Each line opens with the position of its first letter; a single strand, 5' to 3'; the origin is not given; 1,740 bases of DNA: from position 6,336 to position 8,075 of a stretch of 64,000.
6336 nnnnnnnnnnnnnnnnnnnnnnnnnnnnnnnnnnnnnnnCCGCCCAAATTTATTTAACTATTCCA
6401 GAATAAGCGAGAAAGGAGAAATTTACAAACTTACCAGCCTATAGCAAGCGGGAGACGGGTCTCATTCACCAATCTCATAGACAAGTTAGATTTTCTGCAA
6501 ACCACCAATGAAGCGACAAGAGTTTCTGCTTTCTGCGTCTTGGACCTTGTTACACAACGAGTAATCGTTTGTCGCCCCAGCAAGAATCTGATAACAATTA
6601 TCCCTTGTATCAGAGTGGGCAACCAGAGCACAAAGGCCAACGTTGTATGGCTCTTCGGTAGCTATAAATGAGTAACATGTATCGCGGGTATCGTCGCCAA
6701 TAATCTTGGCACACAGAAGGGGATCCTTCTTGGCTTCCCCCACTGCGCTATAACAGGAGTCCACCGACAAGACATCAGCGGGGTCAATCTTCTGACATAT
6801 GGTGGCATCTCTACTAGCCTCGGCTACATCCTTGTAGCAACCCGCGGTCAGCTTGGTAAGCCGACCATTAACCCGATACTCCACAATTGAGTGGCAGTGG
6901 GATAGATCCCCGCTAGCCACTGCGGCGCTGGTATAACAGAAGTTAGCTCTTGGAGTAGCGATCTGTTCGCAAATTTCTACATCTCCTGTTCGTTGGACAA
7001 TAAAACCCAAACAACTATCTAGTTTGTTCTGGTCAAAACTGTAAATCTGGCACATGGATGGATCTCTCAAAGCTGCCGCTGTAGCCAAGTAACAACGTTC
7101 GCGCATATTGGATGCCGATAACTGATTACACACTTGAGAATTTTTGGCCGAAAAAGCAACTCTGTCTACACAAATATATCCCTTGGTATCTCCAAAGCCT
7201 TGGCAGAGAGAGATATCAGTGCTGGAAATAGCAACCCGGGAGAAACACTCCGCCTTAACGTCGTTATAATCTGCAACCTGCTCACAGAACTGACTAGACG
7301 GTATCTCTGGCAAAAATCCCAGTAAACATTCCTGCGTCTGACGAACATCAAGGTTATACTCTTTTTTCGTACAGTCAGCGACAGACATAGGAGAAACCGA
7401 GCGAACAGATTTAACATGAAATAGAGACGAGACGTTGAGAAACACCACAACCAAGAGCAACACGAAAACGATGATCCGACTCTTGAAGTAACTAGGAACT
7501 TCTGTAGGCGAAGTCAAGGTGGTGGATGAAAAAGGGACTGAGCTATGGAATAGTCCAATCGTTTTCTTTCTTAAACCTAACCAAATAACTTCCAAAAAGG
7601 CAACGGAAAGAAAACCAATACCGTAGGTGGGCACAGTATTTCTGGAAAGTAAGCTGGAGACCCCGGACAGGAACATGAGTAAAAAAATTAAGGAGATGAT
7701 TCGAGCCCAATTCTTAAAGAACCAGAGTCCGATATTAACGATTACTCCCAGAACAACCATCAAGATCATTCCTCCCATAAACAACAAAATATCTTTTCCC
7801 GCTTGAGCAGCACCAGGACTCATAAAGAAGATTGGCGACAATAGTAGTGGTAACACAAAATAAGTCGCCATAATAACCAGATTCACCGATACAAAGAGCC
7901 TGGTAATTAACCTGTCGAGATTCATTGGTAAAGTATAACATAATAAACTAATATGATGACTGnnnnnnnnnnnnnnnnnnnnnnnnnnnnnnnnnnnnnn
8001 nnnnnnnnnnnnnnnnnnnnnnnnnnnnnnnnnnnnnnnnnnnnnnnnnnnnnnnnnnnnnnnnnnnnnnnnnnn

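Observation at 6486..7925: Membrane protein with ~12 tandem degenerate two-cysteine repeats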

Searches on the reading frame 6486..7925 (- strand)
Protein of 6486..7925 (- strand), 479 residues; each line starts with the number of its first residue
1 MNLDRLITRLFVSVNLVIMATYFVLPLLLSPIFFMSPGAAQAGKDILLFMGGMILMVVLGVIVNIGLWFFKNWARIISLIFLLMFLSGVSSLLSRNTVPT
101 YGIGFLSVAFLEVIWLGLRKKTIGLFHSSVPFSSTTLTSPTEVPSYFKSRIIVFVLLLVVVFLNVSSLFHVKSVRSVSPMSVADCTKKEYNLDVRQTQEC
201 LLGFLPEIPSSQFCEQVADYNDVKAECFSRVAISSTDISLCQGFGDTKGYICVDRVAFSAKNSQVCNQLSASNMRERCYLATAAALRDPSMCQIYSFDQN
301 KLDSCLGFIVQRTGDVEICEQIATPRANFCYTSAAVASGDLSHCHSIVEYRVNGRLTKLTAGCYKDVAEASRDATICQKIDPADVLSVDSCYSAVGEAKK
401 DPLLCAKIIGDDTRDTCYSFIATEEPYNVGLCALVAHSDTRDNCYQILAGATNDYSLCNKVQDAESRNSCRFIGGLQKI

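Call 3: search_protein_families(library=pfam, proteins=[window:6486-7925:-], max_evalue=10)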
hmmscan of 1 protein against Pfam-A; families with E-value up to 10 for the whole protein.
window:6486-7925:- (479 aa): 1 family
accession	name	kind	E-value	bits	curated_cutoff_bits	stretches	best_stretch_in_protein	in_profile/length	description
PF05814.16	Ac76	-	6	7.4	22.5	1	149-174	24-49/83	Orf76 (Ac76)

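Call 4: search_protein_families(library=ncbifam, proteins=[window:6486-7925:-], max_evalue=10)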
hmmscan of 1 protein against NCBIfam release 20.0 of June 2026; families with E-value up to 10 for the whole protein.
window:6486-7925:- (479 aa): 0 families

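Call 7: find_homologous_proteins(query=window:6486-7925:-, max_evalue=0.001)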
Query window:6486-7925:- (479 aa): 2 proteins with E <= 0.001 among 8000 candidates.
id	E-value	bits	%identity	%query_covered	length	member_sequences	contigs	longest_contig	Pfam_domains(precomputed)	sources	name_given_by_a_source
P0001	2.9e-198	677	100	65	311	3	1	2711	-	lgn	-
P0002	2.9e-13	68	31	36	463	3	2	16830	-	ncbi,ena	ncbi:MAG: hypothetical protein AABW99_01810 [archaeon]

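Call 10: search_protein_families(library=pfam, proteins=[P0002], max_evalue=10)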
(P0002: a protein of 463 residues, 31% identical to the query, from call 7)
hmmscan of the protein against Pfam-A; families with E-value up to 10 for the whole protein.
P0002 (463 aa): 0 families

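Call 11: search_solved_structures(query=window:6486-7925:-, max_evalue=10)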
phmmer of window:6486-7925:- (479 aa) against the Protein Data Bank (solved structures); distinct sequences matched with E-value up to 10: 2.
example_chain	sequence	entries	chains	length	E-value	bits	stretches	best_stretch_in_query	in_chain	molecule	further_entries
6psx_E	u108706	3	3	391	1.5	10.7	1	409-460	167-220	Cell division control protein 50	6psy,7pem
6roh_C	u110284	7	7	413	1.7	10.6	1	409-460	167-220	Cell division control protein 50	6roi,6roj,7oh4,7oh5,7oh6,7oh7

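Call 17: search_protein_representatives(protein=window:6486-7925:-)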
Query: 479 residues. Proteins with E-value up to 0.001 (for the whole library): 2199; up to 1e-10: 475; up to 1e-30: 4. The best 150 are listed.
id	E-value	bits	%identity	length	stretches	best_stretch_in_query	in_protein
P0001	9.2e-199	677.3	100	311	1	1-311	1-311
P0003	6.8e-49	183.3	30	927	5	363-461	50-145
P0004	2.3e-37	145.3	37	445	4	335-469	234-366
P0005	2.2e-31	125.6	32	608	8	363-470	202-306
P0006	8.5e-30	120.3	35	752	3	299-463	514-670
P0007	1.6e-29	119.4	28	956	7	294-462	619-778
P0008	7.1e-29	117.3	37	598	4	362-470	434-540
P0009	2.7e-28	115.4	28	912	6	210-332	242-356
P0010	1.6e-26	109.6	31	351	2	221-473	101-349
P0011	5.8e-26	107.7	30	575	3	251-472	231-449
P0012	1.4e-25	106.4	29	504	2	150-472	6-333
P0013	1.7e-25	106.2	37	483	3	388-465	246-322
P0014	5.6e-25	104.4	30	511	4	326-465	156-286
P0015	3.6e-24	101.8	32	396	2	256-449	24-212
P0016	3.8e-24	101.7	34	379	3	360-462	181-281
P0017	5.6e-24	101.2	31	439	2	279-470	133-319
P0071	4.8e-19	84.9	32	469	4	315-472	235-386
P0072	4.8e-19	84.9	31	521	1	186-470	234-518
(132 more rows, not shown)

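Call 20: search_protein_families(library=pfam, alignment_id=A1, max_evalue=0.001)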
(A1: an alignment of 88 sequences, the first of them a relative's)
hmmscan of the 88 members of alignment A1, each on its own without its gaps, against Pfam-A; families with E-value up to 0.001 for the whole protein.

A. member 1, P0003 (927 aa): 0 families

B. families by the number of members that match (of 88 scanned): 7 families
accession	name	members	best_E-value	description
PF18884.5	TSP3_bac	2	1.2e-09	Bacterial TSP3 repeat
PF18915.5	DUF5667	1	4.2e-11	Domain of unknown function (DUF5667)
PF13240.11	Zn_Ribbon_1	1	1.3e-08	zinc-ribbon domain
PF13248.11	Zn_ribbon_3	1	8.5e-05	zinc-ribbon domain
PF24381.1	DUF7537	1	0.00027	Family of unknown function (DUF7537)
PF18933.6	PsbP_2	1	0.00028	PsbP-like protein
PF12773.13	DZR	1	0.00081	Double zinc ribbon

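Call 25: find_encoding_contigs(protein=window:6486-7925:-, flank=3000, max_places=4)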
Protein window:6486-7925:- (479 aa): 5 contigs read that carry it; 4 places shown.
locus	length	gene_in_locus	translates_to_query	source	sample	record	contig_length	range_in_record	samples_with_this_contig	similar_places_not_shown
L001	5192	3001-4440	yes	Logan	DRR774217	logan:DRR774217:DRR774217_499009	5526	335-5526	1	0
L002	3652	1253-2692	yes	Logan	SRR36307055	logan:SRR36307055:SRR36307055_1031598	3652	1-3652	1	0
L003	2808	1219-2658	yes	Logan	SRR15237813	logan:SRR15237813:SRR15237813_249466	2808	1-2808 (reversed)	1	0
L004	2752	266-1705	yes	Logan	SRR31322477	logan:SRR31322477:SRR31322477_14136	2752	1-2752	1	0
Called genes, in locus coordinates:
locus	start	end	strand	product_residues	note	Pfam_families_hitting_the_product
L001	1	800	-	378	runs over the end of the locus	?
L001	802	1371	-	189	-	PF01330:RuvA_N, PF00633:HHH (faint), PF14520:HHH_5, PF07499:RuvA_C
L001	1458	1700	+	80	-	PF01649:Ribosomal_S20p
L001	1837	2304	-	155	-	PF01245:Ribosomal_L19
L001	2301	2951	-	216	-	PF00849:PseudoU_synth_2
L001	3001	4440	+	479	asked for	-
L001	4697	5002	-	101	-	-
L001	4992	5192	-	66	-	?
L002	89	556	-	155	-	PF01245:Ribosomal_L19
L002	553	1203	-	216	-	PF00849:PseudoU_synth_2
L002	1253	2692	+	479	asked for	-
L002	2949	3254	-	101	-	-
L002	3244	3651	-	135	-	?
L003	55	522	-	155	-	PF01245:Ribosomal_L19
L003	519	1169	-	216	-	PF00849:PseudoU_synth_2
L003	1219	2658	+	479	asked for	-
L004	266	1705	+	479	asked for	-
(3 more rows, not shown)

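Call 26: list_cluster_members(proteins=[P0003, P0004, P0005, P0006, P0008, P0010, P0012, P0071, P0017, P0072])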
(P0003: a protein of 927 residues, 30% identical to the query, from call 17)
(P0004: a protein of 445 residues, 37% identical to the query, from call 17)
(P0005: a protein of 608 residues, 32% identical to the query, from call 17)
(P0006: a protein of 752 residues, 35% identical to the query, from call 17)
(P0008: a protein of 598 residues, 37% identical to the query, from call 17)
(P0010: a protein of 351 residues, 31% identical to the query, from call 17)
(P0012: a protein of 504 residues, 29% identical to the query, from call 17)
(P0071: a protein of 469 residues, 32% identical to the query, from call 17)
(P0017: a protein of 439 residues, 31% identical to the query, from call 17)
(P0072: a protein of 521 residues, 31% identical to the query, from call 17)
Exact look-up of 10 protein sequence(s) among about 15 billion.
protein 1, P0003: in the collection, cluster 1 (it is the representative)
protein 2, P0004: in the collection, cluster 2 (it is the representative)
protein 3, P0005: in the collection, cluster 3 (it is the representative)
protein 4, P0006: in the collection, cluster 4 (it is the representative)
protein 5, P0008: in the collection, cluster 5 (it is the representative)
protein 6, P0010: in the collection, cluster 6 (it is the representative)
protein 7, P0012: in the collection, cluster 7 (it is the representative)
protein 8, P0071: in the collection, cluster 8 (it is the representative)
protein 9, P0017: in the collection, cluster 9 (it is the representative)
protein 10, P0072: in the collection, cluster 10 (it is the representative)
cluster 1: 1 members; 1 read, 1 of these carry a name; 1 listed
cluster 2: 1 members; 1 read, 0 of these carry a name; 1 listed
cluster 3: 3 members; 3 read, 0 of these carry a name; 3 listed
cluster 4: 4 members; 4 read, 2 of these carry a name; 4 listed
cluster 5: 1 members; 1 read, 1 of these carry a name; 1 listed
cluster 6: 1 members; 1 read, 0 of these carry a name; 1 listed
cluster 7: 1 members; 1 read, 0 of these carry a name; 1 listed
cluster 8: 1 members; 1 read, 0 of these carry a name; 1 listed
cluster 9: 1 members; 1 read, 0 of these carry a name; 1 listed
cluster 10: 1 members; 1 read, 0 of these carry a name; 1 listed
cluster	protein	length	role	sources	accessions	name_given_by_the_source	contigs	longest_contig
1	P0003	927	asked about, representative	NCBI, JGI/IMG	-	hypothetical protein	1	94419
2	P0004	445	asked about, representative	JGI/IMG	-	-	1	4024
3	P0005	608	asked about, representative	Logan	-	-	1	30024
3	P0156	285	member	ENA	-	-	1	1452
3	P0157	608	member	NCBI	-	-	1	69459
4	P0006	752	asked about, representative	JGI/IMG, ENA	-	-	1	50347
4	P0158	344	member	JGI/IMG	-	hypothetical protein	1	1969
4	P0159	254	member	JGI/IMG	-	hypothetical protein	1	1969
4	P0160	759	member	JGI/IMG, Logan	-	-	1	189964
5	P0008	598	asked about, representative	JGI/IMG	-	hypothetical protein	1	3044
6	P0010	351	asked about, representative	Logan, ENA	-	-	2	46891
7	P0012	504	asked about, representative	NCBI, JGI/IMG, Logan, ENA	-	-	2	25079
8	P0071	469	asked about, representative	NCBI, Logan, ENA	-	-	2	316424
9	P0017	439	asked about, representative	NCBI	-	-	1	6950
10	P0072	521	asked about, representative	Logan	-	-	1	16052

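Call 28: find_related_loci(query=window:6486-7925:-, collection=genome_contigs, flank=6000)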
Query window:6486-7925:- (479 aa) in genome_contigs; peptide patterns used: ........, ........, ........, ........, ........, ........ (x = any residue, [..] = any of these).
15 stretches matched a pattern, but none encodes a relative of the query by tblastn (E <= 1e-3).

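Call 37: find_encoding_contigs(protein=P0002, flank=6000, max_places=2)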
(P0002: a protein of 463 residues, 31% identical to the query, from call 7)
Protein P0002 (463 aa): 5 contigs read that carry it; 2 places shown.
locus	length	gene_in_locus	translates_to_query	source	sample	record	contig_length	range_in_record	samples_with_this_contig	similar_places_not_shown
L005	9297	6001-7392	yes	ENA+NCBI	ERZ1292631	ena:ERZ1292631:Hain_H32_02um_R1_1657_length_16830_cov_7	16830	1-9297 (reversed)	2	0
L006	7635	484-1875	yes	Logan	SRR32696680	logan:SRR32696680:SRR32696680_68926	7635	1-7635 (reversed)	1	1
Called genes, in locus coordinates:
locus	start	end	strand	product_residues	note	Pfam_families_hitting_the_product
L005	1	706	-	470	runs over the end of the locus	PF02163:Peptidase_M50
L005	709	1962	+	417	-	PF16450:Prot_ATP_ID_OB_C, PF05496:RuvB_N (faint), PF13191:AAA_16 (faint), PF00004:AAA, PF07728:AAA_5 (weak), PF23902:AAA_lid_PRS2_C, PF17862:AAA_lid_3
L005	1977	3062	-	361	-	-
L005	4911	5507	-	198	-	-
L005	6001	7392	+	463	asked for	-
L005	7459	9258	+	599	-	PF00117:GATase, PF07722:Peptidase_C26 (weak), PF00733:Asn_synthase (weak), PF02540:NAD_synthase (faint), PF06508:QueC (faint), PF00958:GMP_synt_C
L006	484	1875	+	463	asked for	-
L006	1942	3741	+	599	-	PF00117:GATase, PF07722:Peptidase_C26 (weak), PF00733:Asn_synthase (weak), PF02540:NAD_synthase (faint), PF06508:QueC (faint), PF00958:GMP_synt_C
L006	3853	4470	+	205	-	PF01909:NTP_transf_2, PF18765:Polbeta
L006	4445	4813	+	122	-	-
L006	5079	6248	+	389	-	PF00083:Sugar_tr, PF12832:MFS_1_like, PF13347:MFS_2, PF07690:MFS_1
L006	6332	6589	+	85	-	-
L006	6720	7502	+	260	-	PF04402:SIMPL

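Call 53: find_encoding_contigs(protein=P0071, flank=6000, max_places=2)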
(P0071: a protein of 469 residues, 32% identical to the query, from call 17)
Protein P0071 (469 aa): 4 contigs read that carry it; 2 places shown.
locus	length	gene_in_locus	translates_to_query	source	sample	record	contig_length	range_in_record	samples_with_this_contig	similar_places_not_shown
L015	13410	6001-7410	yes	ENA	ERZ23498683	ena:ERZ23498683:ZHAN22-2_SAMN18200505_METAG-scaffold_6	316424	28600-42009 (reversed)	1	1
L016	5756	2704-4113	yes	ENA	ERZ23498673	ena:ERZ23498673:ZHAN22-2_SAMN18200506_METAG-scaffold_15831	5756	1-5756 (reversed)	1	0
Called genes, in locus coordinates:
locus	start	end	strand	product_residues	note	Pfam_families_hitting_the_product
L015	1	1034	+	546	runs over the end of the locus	-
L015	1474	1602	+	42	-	-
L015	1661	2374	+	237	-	PF01381:HTH_3 (weak), PF13274:SocA_Panacea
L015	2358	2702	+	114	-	-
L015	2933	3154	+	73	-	PF03232:COQ7 (weak), PF22277:EncFtn-like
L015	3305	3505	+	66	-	PF00313:CSD, PF08206:OB_RNB (weak)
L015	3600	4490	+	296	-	PF00251:Glyco_hydro_32N, PF04041:Glyco_hydro_130, PF04616:Glyco_hydro_43 (faint), PF22847:Glyco_hydro_43_rel (faint)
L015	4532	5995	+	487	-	PF18915:DUF5667, PF13624:SurA_N_3, PF13145:Rotamase_2, PF13616:Rotamase_3, PF00639:Rotamase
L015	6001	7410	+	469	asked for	-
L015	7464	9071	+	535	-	PF18915:DUF5667, PF27226:AF_1845 (weak)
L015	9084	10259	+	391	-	-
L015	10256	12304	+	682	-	-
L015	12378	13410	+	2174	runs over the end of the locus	PF13205:Big_5 (weak), PF01835:MG2, PF17962:bMG6 (weak), PF07703:A2M_BRD, PF00207:A2M, PF07678:TED_complement, PF17973:bMG10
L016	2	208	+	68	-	?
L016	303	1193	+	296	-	PF00251:Glyco_hydro_32N, PF04041:Glyco_hydro_130, PF04616:Glyco_hydro_43 (faint), PF22847:Glyco_hydro_43_rel (faint)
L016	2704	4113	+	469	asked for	-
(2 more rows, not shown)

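Call 70: find_encoding_contigs(protein=P0003, flank=5000, max_places=1)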
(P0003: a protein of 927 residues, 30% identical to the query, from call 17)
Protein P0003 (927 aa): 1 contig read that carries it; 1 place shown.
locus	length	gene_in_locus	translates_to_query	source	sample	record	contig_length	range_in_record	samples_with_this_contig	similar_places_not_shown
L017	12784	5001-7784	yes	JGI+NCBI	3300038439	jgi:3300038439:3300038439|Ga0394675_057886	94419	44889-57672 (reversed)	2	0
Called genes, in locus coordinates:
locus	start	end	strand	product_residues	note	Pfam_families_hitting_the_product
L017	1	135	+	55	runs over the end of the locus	-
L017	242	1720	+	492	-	PF02142:MGS, PF01808:AICARFT_IMPCHas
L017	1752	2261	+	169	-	PF01467:CTP_transf_like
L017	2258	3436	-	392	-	-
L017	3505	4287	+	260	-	PF00254:FKBP_C, PF22199:FKBP26_IF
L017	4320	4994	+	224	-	-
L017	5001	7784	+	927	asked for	-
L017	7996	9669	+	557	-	PF13414:TPR_11, PF13432:TPR_16, PF25062:ARM_TT21_N, PF00515:TPR_1, PF07719:TPR_2, PF00515:TPR_1, PF07719:TPR_2, PF13371:TPR_9, +23 more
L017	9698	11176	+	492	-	PF13367:PrsW-protease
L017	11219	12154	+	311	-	PF01180:DHO_dh, PF00977:His_biosynth (faint), PF03060:NMO (weak), PF01207:Dus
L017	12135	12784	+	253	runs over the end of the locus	PF00175:NAD_binding_1 (faint), PF10418:DHODB_Fe-S_bind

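Call 71: find_encoding_contigs(protein=P0012, flank=5000, max_places=1)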
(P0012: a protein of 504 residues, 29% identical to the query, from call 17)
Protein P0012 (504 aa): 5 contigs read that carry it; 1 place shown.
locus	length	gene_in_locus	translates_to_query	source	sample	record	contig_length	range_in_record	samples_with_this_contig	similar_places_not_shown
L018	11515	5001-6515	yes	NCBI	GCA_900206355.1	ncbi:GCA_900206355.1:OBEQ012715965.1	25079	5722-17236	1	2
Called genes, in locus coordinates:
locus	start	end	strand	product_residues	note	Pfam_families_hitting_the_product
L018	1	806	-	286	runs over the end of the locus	-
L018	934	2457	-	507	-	PF12072:RNase_Y_N, PF08668:HDOD (faint), PF00013:KH_1 (weak), PF01966:HD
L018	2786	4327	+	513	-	PF01676:Metalloenzyme, PF06415:iPGM_N, PF01663:Phosphodiest (faint)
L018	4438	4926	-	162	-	PF01936:NYN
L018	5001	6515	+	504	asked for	-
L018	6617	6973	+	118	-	PF04020:Phage_holin_4_2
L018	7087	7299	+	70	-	PF03840:SecG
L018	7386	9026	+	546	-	PF00496:SBP_bac_5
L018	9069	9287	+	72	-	PF24113:DUF7387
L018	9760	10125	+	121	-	PF00903:Glyoxalase, PF12681:Glyoxalase_2 (weak)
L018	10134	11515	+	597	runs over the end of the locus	PF00753:Lactamase_B, PF12706:Lactamase_B_2, PF07521:RMMBL (faint), PF22505:RNase_J_b_CASP, PF17770:RNase_J_C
